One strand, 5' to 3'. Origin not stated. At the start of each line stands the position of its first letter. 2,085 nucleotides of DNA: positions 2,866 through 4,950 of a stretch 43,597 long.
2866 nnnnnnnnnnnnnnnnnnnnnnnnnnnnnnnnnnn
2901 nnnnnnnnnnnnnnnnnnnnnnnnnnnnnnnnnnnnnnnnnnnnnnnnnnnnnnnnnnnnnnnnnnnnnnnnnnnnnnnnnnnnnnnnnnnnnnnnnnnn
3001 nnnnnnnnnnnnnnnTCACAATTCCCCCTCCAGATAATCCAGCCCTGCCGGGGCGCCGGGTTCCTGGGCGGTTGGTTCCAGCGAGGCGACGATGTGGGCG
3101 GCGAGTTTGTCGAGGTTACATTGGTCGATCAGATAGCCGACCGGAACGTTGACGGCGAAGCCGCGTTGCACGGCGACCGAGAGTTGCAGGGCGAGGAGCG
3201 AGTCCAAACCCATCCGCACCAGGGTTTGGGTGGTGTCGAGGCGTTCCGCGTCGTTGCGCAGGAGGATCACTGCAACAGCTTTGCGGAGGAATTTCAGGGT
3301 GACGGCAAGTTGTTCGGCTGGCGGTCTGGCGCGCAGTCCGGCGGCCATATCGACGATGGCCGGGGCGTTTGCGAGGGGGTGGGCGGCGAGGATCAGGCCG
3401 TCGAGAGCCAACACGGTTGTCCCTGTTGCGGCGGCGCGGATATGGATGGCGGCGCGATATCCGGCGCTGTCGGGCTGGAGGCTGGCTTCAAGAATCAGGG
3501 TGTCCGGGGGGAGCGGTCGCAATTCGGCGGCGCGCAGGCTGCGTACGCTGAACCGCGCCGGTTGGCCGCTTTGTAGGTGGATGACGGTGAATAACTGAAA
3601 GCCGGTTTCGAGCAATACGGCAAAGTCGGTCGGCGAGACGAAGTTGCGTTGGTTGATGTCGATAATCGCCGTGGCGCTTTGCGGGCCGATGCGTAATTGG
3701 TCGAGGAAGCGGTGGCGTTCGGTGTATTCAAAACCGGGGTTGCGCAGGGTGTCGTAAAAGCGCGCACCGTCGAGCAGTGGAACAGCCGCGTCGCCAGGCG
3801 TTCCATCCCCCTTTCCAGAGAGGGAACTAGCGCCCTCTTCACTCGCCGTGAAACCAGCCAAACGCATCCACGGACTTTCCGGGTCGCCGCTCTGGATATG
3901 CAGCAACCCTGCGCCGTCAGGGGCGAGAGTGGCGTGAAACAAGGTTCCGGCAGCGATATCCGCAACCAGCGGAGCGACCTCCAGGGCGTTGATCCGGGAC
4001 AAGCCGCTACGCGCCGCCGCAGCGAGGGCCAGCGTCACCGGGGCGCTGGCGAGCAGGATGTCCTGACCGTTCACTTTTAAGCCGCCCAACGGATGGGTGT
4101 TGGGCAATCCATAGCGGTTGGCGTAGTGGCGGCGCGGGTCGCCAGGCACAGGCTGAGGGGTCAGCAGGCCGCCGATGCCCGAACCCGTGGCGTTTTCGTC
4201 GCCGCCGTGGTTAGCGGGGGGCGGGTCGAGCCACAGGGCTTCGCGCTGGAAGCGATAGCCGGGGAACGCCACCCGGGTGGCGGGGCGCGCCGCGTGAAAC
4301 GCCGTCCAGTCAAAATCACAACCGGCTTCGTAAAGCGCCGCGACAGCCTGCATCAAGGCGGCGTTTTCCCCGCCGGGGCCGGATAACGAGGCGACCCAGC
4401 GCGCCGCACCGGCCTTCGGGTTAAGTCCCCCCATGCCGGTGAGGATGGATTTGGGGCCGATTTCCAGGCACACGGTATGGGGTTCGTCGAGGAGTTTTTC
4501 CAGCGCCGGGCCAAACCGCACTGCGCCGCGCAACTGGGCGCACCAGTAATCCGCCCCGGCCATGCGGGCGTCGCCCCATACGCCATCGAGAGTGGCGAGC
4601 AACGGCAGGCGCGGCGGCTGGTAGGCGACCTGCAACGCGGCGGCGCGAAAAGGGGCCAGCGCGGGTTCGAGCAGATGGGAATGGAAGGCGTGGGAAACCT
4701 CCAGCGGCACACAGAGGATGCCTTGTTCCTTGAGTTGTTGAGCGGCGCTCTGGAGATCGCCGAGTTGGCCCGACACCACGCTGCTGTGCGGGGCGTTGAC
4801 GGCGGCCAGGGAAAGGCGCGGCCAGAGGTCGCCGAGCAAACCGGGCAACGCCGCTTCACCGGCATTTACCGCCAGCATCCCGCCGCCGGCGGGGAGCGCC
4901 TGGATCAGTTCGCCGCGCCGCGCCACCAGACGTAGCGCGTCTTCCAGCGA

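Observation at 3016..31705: Non-canonical PUFA-synthase-like / type I PKS (+NRPS remnant) secondary-lipid gene cluster with built-in PPTase and dedicated efflux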

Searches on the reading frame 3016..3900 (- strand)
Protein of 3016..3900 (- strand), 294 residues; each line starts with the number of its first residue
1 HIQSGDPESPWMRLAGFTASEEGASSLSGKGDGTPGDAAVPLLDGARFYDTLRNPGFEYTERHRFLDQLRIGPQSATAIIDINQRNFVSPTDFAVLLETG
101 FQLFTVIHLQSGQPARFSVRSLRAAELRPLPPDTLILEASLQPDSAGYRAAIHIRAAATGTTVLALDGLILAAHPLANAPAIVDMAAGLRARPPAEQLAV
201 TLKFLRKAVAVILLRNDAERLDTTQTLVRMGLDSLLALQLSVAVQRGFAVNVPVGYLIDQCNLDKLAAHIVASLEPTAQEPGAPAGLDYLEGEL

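Call 54: search_protein_families(library=pfam, proteins=[window:3016-3900:-], max_evalue=1)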
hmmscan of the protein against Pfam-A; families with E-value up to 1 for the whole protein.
window:3016-3900:- (294 aa): 3 families
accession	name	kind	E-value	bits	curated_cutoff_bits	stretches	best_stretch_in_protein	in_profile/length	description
PF00550.31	PP-binding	-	9.9e-09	35.8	20.8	1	205-270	3-67/67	Phosphopantetheine attachment site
PF14765.12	PS-DH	-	4.6e-05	23.5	23.7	1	43-171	17-156/166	Polyketide synthase dehydratase N-terminal domain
PF23297.2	ACP_SdgA_C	-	0.0012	19.4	27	1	213-276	22-85/95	Highly reducing polyketide synthase sdgA, C-terminal ACP domain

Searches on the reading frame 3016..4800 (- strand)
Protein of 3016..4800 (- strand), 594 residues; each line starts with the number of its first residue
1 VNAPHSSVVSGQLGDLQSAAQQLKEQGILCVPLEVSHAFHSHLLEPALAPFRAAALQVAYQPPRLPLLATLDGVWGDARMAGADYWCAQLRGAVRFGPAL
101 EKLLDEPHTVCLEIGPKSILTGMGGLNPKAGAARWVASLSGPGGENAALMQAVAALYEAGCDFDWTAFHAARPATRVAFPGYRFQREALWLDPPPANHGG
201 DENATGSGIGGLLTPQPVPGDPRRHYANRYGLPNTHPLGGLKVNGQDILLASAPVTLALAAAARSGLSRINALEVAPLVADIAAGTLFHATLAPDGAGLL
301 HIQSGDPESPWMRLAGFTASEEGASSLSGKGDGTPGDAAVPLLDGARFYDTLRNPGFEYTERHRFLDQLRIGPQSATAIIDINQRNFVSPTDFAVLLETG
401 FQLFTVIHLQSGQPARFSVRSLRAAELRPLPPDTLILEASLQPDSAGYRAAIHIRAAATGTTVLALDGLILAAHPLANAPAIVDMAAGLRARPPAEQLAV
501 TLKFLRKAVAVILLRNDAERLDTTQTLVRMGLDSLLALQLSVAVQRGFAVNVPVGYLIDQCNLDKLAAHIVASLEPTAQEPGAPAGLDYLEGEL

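Call 61: find_related_loci(query=window:3016-4800:-, collection=metagenome_contigs, flank=10000)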
Query window:3016-4800:- (594 aa) in metagenome_contigs; peptide patterns used: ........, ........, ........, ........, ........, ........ (x = any residue, [..] = any of these).
149 stretches matched a pattern, but none encodes a relative of the query by tblastn (E <= 1e-3).
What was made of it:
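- Tried and rejected: A metagenome scan with the PKS DH-ACP tail found nothing (call 61).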
